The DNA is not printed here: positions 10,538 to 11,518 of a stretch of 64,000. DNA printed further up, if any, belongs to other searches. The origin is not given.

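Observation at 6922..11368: TPP-dependent E1alpha/E1beta operon with an inserted Rieske oxygenase and an E2 split into separate lipoyl and catalytic genes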

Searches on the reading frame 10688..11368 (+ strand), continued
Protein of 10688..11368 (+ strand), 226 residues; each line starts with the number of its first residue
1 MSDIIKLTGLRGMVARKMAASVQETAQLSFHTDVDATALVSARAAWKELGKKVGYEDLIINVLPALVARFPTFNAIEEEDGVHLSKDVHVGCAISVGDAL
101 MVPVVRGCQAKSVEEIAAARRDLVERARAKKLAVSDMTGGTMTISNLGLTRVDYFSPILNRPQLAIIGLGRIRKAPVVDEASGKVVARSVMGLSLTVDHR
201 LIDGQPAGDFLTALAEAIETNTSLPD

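Call 20: search_protein_families(library=pfam, proteins=[L084:4980-6557:+, L084:6583-7572:+, L084:7602-8690:+, L084:8704-9726:+, L084:9968-10669:+, L084:10666-11433:+, L084:11664-13796:+, L084:13891-15228:+, L084:2095-4026:-, L084:457-2088:+], max_evalue=0.00001)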
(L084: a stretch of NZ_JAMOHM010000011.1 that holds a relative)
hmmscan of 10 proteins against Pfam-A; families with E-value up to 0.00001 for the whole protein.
L084:4980-6557:+ (525 aa): 2 families
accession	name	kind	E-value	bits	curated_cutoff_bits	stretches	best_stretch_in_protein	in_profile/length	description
PF05199.19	GMC_oxred_C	-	2.3e-21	77.2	24.6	1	393-509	1-139/139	GMC oxidoreductase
PF00732.25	GMC_oxred_N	-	1.6e-16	61.2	23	1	130-305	61-217/218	GMC oxidoreductase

L084:6583-7572:+ (329 aa): 1 family
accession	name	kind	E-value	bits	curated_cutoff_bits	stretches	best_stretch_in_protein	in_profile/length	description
PF00676.26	E1_dh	-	5.2e-74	249.3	22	1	43-321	20-300/300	Dehydrogenase E1 component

L084:7602-8690:+ (362 aa): 3 families
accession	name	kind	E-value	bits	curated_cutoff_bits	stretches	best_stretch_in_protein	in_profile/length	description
PF00107.32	ADH_zinc_N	-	3.5e-34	118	31.8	1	190-316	2-128/129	Zinc-binding dehydrogenase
PF08240.17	ADH_N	-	4.7e-29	101.1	23.5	1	30-151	1-104/104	Alcohol dehydrogenase GroES-like domain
PF16912.11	Glu_dehyd_C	-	8.5e-09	35.6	34.9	1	157-355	3-209/211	Glucose dehydrogenase C-terminus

L084:8704-9726:+ (340 aa): 2 families
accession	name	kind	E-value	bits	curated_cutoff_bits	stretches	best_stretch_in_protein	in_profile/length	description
PF02779.29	Transket_pyr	-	1.2e-40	139.4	27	1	9-182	2-171/174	Transketolase, pyrimidine binding domain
PF02780.25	Transketolase_C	-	2.2e-36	124.9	25.9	1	208-330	1-124/124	Transketolase, C-terminal domain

L084:9968-10669:+ (233 aa): 1 family
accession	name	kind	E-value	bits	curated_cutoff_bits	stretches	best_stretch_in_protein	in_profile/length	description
PF00198.28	2-oxoacid_dh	-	8.2e-60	202.6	23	1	10-230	2-226/232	2-oxoacid dehydrogenases acyltransferase (catalytic domain)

L084:10666-11433:+ (255 aa): 1 family
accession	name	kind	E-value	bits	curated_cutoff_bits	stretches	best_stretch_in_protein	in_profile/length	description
PF21948.1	LplA-B_cat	-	7.4e-11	42.8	27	1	13-185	6-158/200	Lipoyl protein ligase A/B catalytic domain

L084:11664-13796:+ (710 aa): 4 families
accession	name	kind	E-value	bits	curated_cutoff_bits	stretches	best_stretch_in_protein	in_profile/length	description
PF01011.28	PQQ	-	1e-71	242.9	26.7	2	45-367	1-335/595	Glucose/ethanol/alcohol dehydrogenase, beta-propeller domain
PF13360.13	PQQ_2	-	1.7e-28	100.3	27.6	3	73-174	55-145/233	Outer membrane protein assembly factor BamB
PF13442.11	Cytochrome_CBB3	-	5.6e-08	33.4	27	1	621-696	3-68/68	Cytochrome C oxidase, cbb3-type, subunit III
PF13570.13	Beta-prop_ACSF4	-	2e-07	31.2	133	0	143-226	141-211/329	Beta-alanine-activating enzyme, beta-propeller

L084:13891-15228:+ (445 aa): 1 family
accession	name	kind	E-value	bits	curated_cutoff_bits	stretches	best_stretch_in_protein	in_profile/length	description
PF04966.18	OprB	-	3.9e-93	313.3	22.9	1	90-445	2-372/372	Carbohydrate-selective porin, OprB family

L084:2095-4026:- (643 aa): 6 families
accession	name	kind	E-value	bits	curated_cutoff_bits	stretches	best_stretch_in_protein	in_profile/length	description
PF00158.32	Sigma54_activat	-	1.2e-66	224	20.2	1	341-505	4-167/168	Sigma-54 interaction domain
PF14532.12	Sigma54_activ_2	-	1.5e-22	80.7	25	1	344-510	6-138/138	Sigma-54 interaction domain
PF25601.1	AAA_lid_14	-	5.3e-17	61.9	27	1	513-584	4-76/87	AAA+ ATPase lid domain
PF02954.25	HTH_8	-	1.1e-11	44.7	22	1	603-635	8-40/42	Bacterial regulatory protein, Fis family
PF01590.32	GAF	-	2.5e-10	41.5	22.4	1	74-207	6-130/133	GAF domain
PF07728.20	AAA_5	-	4e-07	30.6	22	1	361-482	1-124/139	AAA domain (dynein-related subfamily)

L084:457-2088:+ (543 aa): 0 families

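Call 33: search_solved_structures(query=window:10688-11368:+, max_evalue=1e-10)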
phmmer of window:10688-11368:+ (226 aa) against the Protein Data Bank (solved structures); distinct sequences matched with E-value up to 1e-10: 42.
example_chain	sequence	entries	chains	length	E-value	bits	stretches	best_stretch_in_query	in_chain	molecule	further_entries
9njt_A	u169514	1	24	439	5.5e-30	107.8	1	5-220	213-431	Dihydrolipoyllysine-residue succinyltransferase component of 2-oxoglutarate dehydrogenase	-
1b5s_A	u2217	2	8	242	6e-30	107.7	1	6-212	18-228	DIHYDROLIPOAMIDE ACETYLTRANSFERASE | Dihydrolipoyllysine-residue acetyltransferase component of pyruvate dehydrogenase complex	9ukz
3mae_A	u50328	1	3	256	1e-29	106.9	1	5-219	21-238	2-oxoisovalerate dehydrogenase E2 component, dihydrolipoamide acetyltransferase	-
3duf_I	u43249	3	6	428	2.7e-29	105.5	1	6-212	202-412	Dihydrolipoyllysine-residue acetyltransferase component of pyruvate dehydrogenase complex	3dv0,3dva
8eqn_A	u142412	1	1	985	1.5e-28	103.1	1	6-211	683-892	BG505 UFO-E2p-L4P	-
9y6t_A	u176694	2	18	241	4.3e-28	101.6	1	7-220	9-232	Dihydrolipoyllysine-residue acetyltransferase component of pyruvate dehydrogenase complex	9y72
1dpc_A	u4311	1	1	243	5.6e-28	101.2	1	31-217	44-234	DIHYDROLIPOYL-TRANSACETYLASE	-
1eaa_A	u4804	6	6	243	8.1e-28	100.7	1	31-216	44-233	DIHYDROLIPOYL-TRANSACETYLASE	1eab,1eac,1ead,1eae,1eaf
9y7v_D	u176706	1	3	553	3.3e-27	98.7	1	7-220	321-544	Dihydrolipoyllysine-residue acetyltransferase component of pyruvate dehydrogenase complex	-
6zzi_A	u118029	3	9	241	4.7e-27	98.2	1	6-221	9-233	Dihydrolipoyllysine-residue acetyltransferase component of pyruvate dehydrogenase complex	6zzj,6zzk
1dpd_A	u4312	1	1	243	7.5e-27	97.5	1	31-216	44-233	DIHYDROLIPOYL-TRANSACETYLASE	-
6zzl_A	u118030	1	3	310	7.7e-27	97.5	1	6-220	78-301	Dihydrolipoyllysine-residue acetyltransferase component of pyruvate dehydrogenase complex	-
7q5q_B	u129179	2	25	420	7.7e-27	97.5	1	5-220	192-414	Dihydrolipoyllysine-residue succinyltransferase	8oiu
3rqc_A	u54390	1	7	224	9.9e-27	97.1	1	3-220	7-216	Probable lipoamide acyltransferase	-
4ofs_A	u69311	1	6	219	1.3e-26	96.8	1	3-220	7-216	Probable lipoamide acyltransferase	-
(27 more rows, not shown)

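Call 38: search_solved_structures(query=A1, max_evalue=1e-20, show_alignments=5)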
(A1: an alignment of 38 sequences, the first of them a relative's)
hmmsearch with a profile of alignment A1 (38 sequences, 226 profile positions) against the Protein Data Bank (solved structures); distinct sequences matched with E-value up to 1e-20: 44.
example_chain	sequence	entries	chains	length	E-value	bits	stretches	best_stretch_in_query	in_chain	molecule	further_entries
9njt_A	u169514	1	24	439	6.5e-47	163.3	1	3-222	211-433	Dihydrolipoyllysine-residue succinyltransferase component of 2-oxoglutarate dehydrogenase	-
1b5s_A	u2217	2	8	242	8.5e-47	162.9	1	6-218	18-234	DIHYDROLIPOAMIDE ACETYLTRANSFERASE | Dihydrolipoyllysine-residue acetyltransferase component of pyruvate dehydrogenase complex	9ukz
3duf_I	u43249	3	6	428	4.4e-46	160.6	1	6-218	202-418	Dihydrolipoyllysine-residue acetyltransferase component of pyruvate dehydrogenase complex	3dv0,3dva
6zzi_A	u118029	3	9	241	5.1e-46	160.3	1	6-222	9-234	Dihydrolipoyllysine-residue acetyltransferase component of pyruvate dehydrogenase complex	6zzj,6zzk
6zzl_A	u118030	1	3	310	1.1e-45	159.3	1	5-222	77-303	Dihydrolipoyllysine-residue acetyltransferase component of pyruvate dehydrogenase complex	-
8eqn_A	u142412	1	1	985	2.2e-45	158.3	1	6-218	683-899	BG505 UFO-E2p-L4P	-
9y6t_A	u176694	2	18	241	2.6e-45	158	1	6-221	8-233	Dihydrolipoyllysine-residue acetyltransferase component of pyruvate dehydrogenase complex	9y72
9y7v_D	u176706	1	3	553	2.4e-44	154.9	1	6-221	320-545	Dihydrolipoyllysine-residue acetyltransferase component of pyruvate dehydrogenase complex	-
3mae_A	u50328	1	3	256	9.4e-44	152.9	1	5-223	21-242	2-oxoisovalerate dehydrogenase E2 component, dihydrolipoamide acetyltransferase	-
6zzm_A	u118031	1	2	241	1.3e-43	152.5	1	4-222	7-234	Dihydrolipoamide acetyltransferase component of pyruvate dehydrogenase complex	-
7uol_D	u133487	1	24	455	2.7e-43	151.4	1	6-220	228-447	Dihydrolipoyllysine-residue succinyltransferase component of 2-oxoglutarate dehydrogenase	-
7q5q_B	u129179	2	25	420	3.2e-43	151.2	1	4-222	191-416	Dihydrolipoyllysine-residue succinyltransferase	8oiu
6h05_A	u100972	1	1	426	1.1e-42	149.4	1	6-220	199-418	Dihydrolipoyllysine-residue succinyltransferase component of 2-oxoglutarate dehydrogenase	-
8x02_A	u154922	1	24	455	1.2e-42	149.3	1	6-220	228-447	Dihydrolipoyllysine-residue succinyltransferase component of 2-oxoglutarate dehydrogenase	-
9mu6_A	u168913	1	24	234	3.3e-40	141.3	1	3-221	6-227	Dihydrolipoyllysine-residue succinyltransferase component of 2-oxoglutarate dehydrogenase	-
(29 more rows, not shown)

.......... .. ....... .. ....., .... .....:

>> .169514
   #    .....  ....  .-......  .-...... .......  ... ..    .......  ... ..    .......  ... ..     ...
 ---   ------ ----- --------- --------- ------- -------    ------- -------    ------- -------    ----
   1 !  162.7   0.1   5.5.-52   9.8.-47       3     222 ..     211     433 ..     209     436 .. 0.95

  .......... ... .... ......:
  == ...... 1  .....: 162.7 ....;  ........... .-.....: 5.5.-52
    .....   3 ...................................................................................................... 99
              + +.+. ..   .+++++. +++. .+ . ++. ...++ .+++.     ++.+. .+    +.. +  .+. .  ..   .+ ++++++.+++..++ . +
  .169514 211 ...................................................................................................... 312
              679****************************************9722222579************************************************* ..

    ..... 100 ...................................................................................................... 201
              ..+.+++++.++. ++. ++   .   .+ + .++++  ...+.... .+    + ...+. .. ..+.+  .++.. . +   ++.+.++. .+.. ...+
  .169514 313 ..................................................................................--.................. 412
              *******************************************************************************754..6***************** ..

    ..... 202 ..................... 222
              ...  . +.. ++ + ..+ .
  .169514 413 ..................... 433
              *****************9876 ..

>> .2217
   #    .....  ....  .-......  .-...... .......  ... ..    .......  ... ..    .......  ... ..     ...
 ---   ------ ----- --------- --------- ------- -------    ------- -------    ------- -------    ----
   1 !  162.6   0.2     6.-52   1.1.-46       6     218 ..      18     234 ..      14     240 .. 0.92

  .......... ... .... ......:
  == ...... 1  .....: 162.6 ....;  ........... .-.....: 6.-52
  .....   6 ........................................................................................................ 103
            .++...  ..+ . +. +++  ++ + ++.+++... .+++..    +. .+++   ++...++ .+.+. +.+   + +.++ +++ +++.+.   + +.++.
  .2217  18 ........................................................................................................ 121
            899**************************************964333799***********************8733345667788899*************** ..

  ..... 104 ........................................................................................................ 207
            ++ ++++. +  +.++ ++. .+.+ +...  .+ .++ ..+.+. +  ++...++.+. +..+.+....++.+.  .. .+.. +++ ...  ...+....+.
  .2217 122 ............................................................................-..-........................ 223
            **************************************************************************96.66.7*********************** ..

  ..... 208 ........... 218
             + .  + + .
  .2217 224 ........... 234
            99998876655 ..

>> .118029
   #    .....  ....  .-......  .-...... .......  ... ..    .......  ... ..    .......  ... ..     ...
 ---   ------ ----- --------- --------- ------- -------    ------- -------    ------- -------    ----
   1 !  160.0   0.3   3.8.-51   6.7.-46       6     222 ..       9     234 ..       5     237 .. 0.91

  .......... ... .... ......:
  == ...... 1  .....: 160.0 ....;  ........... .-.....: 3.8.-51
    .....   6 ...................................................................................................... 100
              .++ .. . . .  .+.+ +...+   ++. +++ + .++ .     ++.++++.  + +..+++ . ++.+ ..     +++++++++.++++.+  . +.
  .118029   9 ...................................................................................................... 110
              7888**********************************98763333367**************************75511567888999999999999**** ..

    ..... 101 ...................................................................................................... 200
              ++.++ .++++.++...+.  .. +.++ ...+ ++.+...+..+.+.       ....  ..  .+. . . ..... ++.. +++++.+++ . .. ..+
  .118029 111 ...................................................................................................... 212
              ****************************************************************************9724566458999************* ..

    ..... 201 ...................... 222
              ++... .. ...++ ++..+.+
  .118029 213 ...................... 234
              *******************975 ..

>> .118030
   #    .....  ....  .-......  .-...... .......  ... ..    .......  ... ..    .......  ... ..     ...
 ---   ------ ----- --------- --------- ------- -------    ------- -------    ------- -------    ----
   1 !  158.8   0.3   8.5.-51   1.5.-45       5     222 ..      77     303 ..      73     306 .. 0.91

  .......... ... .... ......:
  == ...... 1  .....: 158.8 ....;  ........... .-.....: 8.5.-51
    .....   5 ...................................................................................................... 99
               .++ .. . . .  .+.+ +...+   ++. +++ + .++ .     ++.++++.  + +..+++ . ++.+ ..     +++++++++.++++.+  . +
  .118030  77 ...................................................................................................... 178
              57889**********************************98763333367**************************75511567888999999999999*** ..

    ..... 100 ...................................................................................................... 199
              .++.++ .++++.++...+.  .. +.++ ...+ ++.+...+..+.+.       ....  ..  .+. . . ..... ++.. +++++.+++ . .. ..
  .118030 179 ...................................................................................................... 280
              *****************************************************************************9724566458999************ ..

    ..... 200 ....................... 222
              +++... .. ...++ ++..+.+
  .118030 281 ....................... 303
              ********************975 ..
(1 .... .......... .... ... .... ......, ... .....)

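Call 53: search_protein_families(library=ncbifam, proteins=[L084:10666-11433:+], max_evalue=0.001)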
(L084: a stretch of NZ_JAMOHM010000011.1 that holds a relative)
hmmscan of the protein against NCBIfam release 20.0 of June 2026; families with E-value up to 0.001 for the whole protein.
L084:10666-11433:+ (255 aa): 2 families
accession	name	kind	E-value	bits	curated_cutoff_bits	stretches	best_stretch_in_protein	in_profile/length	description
NF053589.1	OctGcvHOcttfase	equivalog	4.2e-10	39.6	400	1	59-194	74-201/276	octanoyl-[GcvH]:protein N-octanoyltransferase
NF047857.1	LipGcvHLiptaseLipL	equivalog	5.5e-06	26.2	450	1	63-194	80-203/277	lipoyl-[GcvH]:protein N-lipoyltransferase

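Call 61: search_protein_families(library=ncbifam, proteins=[L036:11475-12875:+, L034:4076-6061:-], max_evalue=0.00001)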
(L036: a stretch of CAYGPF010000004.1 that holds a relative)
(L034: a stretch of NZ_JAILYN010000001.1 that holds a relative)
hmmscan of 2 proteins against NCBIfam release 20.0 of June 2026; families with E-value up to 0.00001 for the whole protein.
L036:11475-12875:+ (466 aa): 54 families (the best 25 are shown)
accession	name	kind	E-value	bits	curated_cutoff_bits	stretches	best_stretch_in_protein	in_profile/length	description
TIGR01350.1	lipoamide_DH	equivalog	1.1e-168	561.7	408.8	1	4-466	2-461/461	dihydrolipoyl dehydrogenase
TIGR02053.1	MerA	equivalog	3.3e-97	326.4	454.45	1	4-453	1-447/465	mercury(II) reductase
NF004991.0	PRK06370.1-3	subfamily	2.4e-90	303.5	620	1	3-454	35-482/509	FAD-containing oxidoreductase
NF004776.0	PRK06116.1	equivalog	7.7e-90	302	480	1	2-450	3-444/450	glutathione-disulfide reductase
NF003585.0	PRK05249.1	equivalog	9.1e-89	298.2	465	1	2-462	5-460/464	Si-specific NAD(P)(+) transhydrogenase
NF005883.0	PRK07845.1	equivalog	1.2e-86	291.6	479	1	5-455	4-455/466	NAD(P)H-quinone dehydrogenase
NF004943.0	PRK06292.2-1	equivalog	9.6e-85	285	432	1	1-454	1-450/456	dihydrolipoyl dehydrogenase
NF004945.0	PRK06292.2-3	equivalog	4.5e-84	283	494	1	1-453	1-446/457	dihydrolipoyl dehydrogenase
NF004947.0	PRK06292.2-5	equivalog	1.4e-83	281.4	592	1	1-456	1-455/474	dihydrolipoyl dehydrogenase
NF005884.0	PRK07846.1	equivalog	4e-81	272.9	501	1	1-460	1-452/454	mycothione reductase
NF004992.0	PRK06370.1-4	equivalog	6.8e-80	268.7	629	1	2-453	3-449/459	FAD-containing oxidoreductase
NF041853.1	hythiocyan_redase_MerA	equivalog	4e-76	256.6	650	1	1-453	1-435/440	hypothiocyanous acid reductase MerA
TIGR01424.1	gluta_reduc_2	equivalog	1e-75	255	606.05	1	4-451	3-441/446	glutathione-disulfide reductase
NF004939.0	PRK06292.1-1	equivalog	1.1e-75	255.2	435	1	3-461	5-460/476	dihydrolipoyl dehydrogenase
NF005572.0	PRK07251.1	equivalog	2.3e-75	254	537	1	1-453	1-433/438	FAD-containing oxidoreductase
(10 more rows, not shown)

L034:4076-6061:- (661 aa): 25 families
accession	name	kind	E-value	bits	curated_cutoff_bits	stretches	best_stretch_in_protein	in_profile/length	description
NF041552.1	TF_PrdR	equivalog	4.3e-92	309.3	795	1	330-657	269-577/577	sigma-54 dependent transcriptional regulator PrdR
TIGR01817.1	nifA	equivalog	8e-85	285.6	528.85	1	331-658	199-529/534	nif-specific transcriptional activator NifA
TIGR01818.1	ntrC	equivalog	8.7e-85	285.2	558.6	1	342-655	148-462/463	nitrogen regulation protein NR(I)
TIGR02329.1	propionate_PrpR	equivalog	3.4e-84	283.4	499.2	1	331-655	215-526/526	propionate catabolism operon regulatory protein PrpR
TIGR02915.1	PEP_resp_reg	equivalog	2.5e-83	280.4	502.6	1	332-658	143-444/445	PEP-CTERM-box response regulator transcription factor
NF038308.1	RNA_repair_RtcR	equivalog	1.9e-82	277.8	650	1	331-657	183-517/530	RNA repair transcriptional activator RtcR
NF011953.0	PRK15424.1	equivalog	2.6e-81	273.8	703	1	321-655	212-533/538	propionate catabolism operon regulatory protein PrpR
NF008485.2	PRK11388.1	equivalog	1.3e-78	264.9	551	2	343-659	347-638/643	dihydroxyacetone kinase operon transcriptional regulator DhaR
NF003451.0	PRK05022.1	equivalog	3.9e-77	260.1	476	1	346-659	208-511/512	nitric oxide reductase transcriptional regulator NorR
NF008469.0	PRK11361.1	equivalog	1.5e-74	251.3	714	1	345-659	160-457/461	acetoacetate metabolism transcriptional regulator AtoC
NF008176.1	PRK10923.1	equivalog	8.8e-73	245.5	620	1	341-658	151-468/469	nitrogen regulation protein NR(I)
NF050807.1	TransRegFlbDCaul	equivalog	1.8e-72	244.6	750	1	333-656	123-438/454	sigma-54-dependent transcriptional regulator FlbD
NF011695.0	PRK15115.1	equivalog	1.7e-69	234.8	763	1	332-567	139-369/445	two-component system response regulator GlrR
NF041946.1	LuxO_transreg_Vib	equivalog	1e-67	228.9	800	1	352-656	157-460/463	quorum-sensing sigma-54 dependent transcriptional regulator LuxO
NF049963.1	RespRegFlgRCampy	domain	1.9e-66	224.7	750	1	335-576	141-377/429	fla regulon two-component system response regulator FlgR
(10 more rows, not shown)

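Call 74: predict_structure(alignment_id=A1)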
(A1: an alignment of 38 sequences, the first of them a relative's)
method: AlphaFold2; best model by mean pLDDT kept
length: 226 residues; sequences in the alignment: 38
mean_pLDDT: 93.9   pTM: 0.89
mean pLDDT of the five models: 93.9, 92.6, 92.5, 90.9, 89.2
residues with pLDDT >= 90: 192; 70-90: 32; 50-70: 2; < 50: 0
segments of 3 or more residues with pLDDT < 50: none
pLDDT, mean of each block of 10 residues (from residue 1): 73 81 93 97 98 98 98 96 97 88 97 98 95 94 93 94 96 96 96 97 96 98 91
secondary structure, 60 per line:
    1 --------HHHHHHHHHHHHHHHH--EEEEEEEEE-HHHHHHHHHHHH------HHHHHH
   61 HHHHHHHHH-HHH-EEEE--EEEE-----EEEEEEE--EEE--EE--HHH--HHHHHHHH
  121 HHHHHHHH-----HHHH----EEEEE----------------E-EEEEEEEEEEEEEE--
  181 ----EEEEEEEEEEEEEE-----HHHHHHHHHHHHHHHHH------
elements in order: H9-24 E27-35 H37-48 H55-69 E75-78 E81-84 E90-96 E99-101 H113-128 H134-137 E142-146 E165-178 E185-198 H204-220
